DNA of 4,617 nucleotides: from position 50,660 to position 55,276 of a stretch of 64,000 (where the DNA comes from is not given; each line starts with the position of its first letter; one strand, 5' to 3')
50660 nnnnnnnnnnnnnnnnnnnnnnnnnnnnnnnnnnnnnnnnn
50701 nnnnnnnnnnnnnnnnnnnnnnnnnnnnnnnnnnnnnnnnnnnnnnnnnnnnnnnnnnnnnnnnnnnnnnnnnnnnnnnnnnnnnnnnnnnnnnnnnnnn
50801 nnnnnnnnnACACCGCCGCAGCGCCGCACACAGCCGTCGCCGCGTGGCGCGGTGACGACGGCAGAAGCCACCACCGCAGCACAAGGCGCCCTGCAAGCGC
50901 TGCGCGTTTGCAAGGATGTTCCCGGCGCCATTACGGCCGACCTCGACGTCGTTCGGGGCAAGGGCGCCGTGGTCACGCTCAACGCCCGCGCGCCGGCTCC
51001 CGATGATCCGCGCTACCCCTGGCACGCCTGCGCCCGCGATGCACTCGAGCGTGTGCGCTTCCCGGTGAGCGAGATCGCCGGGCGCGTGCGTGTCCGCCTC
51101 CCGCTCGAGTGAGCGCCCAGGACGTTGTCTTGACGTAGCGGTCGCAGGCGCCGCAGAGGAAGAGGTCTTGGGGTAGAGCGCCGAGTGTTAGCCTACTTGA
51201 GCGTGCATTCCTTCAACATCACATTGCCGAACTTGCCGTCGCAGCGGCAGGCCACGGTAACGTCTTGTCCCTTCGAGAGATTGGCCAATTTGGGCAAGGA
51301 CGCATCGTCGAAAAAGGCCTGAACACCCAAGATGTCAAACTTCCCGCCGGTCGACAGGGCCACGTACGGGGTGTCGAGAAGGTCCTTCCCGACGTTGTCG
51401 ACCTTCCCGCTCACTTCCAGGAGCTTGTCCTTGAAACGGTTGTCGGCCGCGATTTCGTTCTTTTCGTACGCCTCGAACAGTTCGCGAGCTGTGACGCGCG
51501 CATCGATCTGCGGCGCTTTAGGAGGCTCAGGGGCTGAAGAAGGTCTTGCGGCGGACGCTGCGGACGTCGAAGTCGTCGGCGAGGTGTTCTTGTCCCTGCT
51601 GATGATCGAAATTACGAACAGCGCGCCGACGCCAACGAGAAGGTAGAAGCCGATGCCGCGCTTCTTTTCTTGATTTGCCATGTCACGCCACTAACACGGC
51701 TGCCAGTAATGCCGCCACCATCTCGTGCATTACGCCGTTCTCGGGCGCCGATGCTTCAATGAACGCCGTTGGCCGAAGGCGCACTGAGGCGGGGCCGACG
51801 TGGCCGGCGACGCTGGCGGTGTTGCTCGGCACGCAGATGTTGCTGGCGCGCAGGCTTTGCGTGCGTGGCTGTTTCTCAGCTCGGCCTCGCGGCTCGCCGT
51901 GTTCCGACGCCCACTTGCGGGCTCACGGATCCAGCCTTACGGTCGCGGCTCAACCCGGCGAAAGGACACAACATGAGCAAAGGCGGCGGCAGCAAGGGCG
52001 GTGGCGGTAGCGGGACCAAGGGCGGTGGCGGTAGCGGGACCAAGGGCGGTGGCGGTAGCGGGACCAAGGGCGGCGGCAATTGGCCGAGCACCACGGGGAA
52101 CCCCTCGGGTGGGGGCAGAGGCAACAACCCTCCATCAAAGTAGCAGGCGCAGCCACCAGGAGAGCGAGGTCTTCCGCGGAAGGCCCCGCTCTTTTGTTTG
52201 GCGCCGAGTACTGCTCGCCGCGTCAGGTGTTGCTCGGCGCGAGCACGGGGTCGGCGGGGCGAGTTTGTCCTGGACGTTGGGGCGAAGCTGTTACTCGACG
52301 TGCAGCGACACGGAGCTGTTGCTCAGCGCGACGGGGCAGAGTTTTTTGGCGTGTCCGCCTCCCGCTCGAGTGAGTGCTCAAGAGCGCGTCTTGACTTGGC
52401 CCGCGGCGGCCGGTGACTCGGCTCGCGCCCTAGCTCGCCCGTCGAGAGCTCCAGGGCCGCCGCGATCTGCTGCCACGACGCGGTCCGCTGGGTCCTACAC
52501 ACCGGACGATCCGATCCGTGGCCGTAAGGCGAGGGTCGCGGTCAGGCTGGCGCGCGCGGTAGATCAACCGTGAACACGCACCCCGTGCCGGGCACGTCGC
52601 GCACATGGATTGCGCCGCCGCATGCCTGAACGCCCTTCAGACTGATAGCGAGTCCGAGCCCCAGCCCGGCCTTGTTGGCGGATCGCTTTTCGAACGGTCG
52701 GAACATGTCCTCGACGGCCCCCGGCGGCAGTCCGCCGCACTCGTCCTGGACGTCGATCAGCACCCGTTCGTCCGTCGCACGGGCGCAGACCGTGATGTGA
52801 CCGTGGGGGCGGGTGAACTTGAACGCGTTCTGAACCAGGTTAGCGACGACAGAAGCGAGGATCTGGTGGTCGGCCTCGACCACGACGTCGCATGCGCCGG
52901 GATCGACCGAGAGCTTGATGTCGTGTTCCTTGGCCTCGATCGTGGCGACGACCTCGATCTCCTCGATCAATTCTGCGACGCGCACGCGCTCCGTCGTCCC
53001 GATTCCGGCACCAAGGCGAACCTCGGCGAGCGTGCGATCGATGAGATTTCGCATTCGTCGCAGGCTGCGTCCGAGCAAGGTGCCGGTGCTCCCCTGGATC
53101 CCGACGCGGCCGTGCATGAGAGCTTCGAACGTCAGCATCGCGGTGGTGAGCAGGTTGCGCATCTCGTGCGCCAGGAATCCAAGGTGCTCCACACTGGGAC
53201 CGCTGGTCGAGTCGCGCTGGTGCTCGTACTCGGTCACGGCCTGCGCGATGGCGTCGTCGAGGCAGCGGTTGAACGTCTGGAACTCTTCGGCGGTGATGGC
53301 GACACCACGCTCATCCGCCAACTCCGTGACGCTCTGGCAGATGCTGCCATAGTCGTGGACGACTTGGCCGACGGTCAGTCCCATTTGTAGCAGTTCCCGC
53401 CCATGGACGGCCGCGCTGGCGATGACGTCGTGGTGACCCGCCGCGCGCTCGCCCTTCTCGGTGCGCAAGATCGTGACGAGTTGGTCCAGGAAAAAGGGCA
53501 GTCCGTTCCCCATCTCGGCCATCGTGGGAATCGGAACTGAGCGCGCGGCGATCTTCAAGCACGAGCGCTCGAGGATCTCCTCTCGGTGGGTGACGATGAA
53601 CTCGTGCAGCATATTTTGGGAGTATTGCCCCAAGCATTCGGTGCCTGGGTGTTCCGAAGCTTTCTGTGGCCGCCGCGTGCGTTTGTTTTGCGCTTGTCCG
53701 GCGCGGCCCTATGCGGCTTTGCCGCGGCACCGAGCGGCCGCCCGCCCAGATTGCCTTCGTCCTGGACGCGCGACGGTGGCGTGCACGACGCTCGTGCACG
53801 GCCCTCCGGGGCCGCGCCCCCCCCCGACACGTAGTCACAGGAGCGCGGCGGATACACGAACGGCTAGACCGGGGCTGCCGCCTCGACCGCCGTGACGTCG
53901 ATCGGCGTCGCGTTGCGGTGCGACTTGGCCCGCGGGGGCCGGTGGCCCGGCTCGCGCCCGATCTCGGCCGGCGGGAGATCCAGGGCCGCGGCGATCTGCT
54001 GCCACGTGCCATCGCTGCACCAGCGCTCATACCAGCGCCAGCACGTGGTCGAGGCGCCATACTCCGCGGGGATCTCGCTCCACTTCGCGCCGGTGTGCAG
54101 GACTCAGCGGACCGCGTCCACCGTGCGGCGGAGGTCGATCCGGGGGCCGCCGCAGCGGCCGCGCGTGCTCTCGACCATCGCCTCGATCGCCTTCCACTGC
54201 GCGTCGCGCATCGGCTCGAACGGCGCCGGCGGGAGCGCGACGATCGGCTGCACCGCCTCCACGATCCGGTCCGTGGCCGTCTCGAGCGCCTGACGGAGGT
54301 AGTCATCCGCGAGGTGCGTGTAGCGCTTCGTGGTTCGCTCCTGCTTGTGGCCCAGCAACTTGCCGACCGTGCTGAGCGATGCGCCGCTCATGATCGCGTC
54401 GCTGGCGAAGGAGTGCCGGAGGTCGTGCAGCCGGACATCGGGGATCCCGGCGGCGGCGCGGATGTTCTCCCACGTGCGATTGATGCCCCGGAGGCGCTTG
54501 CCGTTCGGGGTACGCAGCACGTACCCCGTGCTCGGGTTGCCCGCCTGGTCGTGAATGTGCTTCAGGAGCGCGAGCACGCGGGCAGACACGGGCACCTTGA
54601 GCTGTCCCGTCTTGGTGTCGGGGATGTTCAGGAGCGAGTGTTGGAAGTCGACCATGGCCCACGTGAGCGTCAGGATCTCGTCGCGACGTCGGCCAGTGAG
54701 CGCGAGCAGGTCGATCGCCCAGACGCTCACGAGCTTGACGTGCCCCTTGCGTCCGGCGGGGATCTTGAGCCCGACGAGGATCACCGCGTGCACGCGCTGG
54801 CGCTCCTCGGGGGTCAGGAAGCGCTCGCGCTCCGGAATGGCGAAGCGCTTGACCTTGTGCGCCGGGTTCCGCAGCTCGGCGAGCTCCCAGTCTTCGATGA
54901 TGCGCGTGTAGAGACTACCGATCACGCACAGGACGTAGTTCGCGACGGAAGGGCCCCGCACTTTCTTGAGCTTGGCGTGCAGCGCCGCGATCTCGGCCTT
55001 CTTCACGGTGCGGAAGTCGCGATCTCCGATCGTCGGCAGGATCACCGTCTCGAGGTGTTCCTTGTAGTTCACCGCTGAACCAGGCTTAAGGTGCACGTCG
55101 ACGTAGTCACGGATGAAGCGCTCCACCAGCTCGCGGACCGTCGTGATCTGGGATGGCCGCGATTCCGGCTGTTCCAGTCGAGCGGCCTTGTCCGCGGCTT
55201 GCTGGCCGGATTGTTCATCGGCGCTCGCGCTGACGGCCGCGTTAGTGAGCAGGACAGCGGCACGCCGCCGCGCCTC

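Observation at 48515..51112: Receptor-type tandem kinase: active-looking first kinase domain followed by a degenerate pseudokinase-like second domain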

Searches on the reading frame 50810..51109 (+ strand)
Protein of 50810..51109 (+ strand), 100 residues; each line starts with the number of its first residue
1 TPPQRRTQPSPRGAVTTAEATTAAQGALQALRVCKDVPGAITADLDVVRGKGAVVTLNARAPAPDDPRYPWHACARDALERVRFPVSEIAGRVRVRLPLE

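Call 46: search_protein_families(library=ncbifam, alignment_id=A2, max_evalue=0.1)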
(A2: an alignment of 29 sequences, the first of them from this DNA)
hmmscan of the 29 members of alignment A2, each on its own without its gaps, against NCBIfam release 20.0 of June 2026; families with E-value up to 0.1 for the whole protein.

A. member 1, seq(100 aa): 1 family
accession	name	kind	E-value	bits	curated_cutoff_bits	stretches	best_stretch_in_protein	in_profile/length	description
NF033768.1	myxo_SS_tail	domain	0.043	13.9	40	1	31-99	25-89/92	AgmX/PglI C-terminal domain-containing protein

B. families by the number of members that match (of 29 scanned): 4 families
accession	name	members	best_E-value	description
NF033768.1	myxo_SS_tail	8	2.6e-05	AgmX/PglI C-terminal domain-containing protein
NF052329.1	XyloArabinsidase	1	0.018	beta-xylosidase/alpha-l-arabinosidase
NF004064.0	PRK05578.1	1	0.055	cytidine deaminase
NF006456.0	PRK08815.1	1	0.067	GTP cyclohydrolase II RibA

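Call 82: predict_structure(alignment_id=A2)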
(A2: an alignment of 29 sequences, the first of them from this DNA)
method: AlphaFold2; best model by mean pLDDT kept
length: 100 residues; sequences in the alignment: 29
mean_pLDDT: 84.5   pTM: 0.69
mean pLDDT of the five models: 84.5, 84.5, 81.5, 77.0, 75.5
residues with pLDDT >= 90: 47; 70-90: 41; 50-70: 8; < 50: 4
segments of 3 or more residues with pLDDT < 50: 7-10
pLDDT, mean of each block of 10 residues (from residue 1): 53 77 90 91 91 90 85 92 86 89
secondary structure, 60 per line:
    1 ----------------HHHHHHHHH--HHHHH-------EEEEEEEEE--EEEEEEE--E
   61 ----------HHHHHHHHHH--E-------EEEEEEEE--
elements in order: H17-25 H28-32 E40-48 E51-57 H71-80 E91-98

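Call 95: search_solved_structures(query=A2, max_evalue=10)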
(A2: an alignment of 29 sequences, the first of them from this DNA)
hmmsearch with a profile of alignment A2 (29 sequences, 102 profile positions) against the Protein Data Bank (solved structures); distinct sequences matched with E-value up to 10: 5.
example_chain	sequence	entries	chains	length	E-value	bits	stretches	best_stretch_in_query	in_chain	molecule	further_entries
6v7b_a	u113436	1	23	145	0.03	17.6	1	18-56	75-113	Structural protein VP2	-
6i97_D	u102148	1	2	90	0.096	16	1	43-91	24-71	Protein TonB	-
6fip_A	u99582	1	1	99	0.12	15.6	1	43-91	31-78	Protein TonB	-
7zc8_B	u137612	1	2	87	0.55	13.5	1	43-83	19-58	Protein TonB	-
4nqw_A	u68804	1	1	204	5.6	10.3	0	15-42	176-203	ECF RNA polymerase sigma factor SigK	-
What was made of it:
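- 50858..51109 (+): C-terminal ~84-aa alpha/beta domain with two invariant Cys (C799, C839). It has a TonB/TolA C-terminal-domain-like fold and is distantly related to the AgmX/PglI C-terminal domain. A profile search against the PDB gives TonB at E 0.1-0.5 (call 95).
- On TonB/TolA C-terminal domain: HMM against the PDB: TonB at E 0.1-0.5 (call 95).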

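Call 96: fold_search(model_id=the predicted structure, library=pdb)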
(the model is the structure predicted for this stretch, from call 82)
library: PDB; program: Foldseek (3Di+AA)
matches with E <= 10: 414; with E <= 0.001: 0
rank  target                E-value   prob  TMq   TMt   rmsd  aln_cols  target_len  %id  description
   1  9dc4_T                5.8e-02  0.41  0.32  0.35   5.8        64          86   19  Transferrin Binding Protein A in complex with transferrin binding protein B, transferrin and globular domain of TonB (released 2026-03-04)
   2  2gsk_B                7.6e-02  0.44  0.34  0.40   5.6        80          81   18  Structure of the BtuB:TonB Complex (released 2006-06-13)
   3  1u07_A                1.2e-01  0.30  0.31  0.34   6.6        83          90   16  Crystal Structure of the 92-residue C-term. part of TonB with significant structural changes compared to shorter fragm (released 2004-11-30)
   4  9ddz                  1.6e-01  0.25  0.31  0.35   5.8        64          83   19  Crystal Structure of Neisseria meningitidis TonB C-terminus domain (globular domain) (released 2026-03-04)
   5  5lw8_MODEL_1_A        1.8e-01  0.30  0.36  0.37   5.6        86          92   13  NMR solution structure of Helicobacter pylori TonB-CTD (residues 194-285) (released 2016-10-19)
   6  2grx_C                1.8e-01  0.15  0.28  0.33   6.0        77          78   16  Crystal structure of TonB in complex with FhuA, E. coli outer membrane receptor for ferrichrome (released 2006-06-13)
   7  7zc8_A                2.0e-01  0.30  0.34  0.38   4.4        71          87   17  Crystal structure of the C-terminal domain of FusB, a TonB homologue (released 2022-08-17)
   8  2m2k_MODEL_1_A        3.8e-01  0.21  0.40  0.33   8.1       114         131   18  The structure of HasB CTD (released 2013-04-10)
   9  4g7x_B                3.8e-01  0.15  0.32  0.32   6.0        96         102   14  Crystal structure of a complex between the CTXphi pIII N-terminal domain and the Vibrio cholerae TolA C-terminal domai (released 2012-08-29)
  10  1u07_B                3.8e-01  0.10  0.23  0.26   7.2        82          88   16  Crystal Structure of the 92-residue C-term. part of TonB with significant structural changes compared to shorter fragm (released 2004-11-30)
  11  7zc8_B                5.0e-01  0.38  0.40  0.46   3.8        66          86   15  Crystal structure of the C-terminal domain of FusB, a TonB homologue (released 2022-08-17)
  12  6fw4_MODEL_1_A        5.4e-01  0.11  0.31  0.31   6.3        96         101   14  Protein-protein interactions and conformational changes : Importance of the hydrophobic cavity of TolA C-termi (released 2019-03-20)
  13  4qe0_A                6.1e-01  0.12  0.33  0.21   7.9        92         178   10  Crystal structure of a DUF5043 family protein (BACUNI_01052) from Bacteroides uniformis ATCC 8492 at 1.85 A resolution (released 2014-07-09)
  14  3vmm                  6.1e-01  0.11  0.27  0.08   6.8        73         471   11  Crystal structure of BacD, an L-amino acid dipeptide ligase from Bacillus subtilis (released 2012-04-11)
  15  2xt3                  6.1e-01  0.03  0.18  0.08  15.0       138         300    8  HUMAN KIF7, A KINESIN INVOLVED IN HEDGEHOG SIGNALLING (released 2011-12-14)
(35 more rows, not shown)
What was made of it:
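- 50858..51109 (+): The top Foldseek hits are TonB/HasB/TolA at E 0.06-0.5 (call 96).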

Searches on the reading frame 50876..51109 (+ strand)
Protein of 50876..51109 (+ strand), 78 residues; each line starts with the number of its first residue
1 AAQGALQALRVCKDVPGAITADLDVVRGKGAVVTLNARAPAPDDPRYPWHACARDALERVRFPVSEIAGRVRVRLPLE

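Call 15: search_protein_families(library=pfam, proteins=[window:50876-51109:+], max_evalue=10)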
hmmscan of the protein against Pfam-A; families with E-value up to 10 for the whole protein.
seq(78 aa): 0 families

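Call 16: search_protein_families(library=ncbifam, proteins=[window:50876-51109:+], max_evalue=10)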
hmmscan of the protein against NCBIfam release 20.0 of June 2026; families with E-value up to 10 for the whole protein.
seq(78 aa): 3 families
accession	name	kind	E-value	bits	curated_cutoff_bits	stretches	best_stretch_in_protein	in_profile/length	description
NF033768.1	myxo_SS_tail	domain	0.049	13.8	40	1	9-77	25-89/92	AgmX/PglI C-terminal domain-containing protein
NF040631.2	InhA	exception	0.092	12.3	430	1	21-74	129-181/257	NADH-dependent enoyl-ACP reductase InhA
NF005908.0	PRK07889.1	equivalog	0.13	12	299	1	20-75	129-183/256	enoyl-ACP reductase FabI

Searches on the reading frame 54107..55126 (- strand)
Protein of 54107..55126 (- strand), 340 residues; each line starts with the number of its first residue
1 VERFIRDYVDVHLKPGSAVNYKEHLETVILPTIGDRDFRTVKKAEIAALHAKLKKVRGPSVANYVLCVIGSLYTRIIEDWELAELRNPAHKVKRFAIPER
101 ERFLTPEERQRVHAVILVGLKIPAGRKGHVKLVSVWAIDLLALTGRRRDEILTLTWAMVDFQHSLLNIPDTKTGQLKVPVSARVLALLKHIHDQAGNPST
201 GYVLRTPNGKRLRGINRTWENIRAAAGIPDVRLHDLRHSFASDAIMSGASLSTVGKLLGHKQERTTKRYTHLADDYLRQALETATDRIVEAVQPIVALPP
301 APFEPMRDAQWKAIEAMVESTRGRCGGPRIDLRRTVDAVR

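Call 22: search_protein_families(library=pfam, proteins=[window:54107-55126:-], max_evalue=0.01)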
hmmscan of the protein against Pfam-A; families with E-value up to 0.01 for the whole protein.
window:54107-55126:- (340 aa): 2 families
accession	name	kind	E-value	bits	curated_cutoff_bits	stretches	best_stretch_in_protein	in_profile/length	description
PF00589.27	Phage_integrase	-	4.7e-24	85.5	27.1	1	136-274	26-170/172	Phage integrase family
PF13340.11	DUF4096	-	0.002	18.8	34.3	1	306-339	1-36/76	Putative transposase of IS4/5 family (DUF4096)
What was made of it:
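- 54107..55126 (-): Tyrosine recombinase (Phage_integrase) with a DUF4096-like tail. It lies 1.7 kb beyond repeat copy 2. Pfam E 4.7e-24 (call 22).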

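Call 72: search_protein_families(library=padloc, proteins=[window:54107-55126:-], max_evalue=0.001)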
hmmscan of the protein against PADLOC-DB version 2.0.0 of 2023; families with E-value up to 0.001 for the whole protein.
window:54107-55126:- (340 aa): 0 families
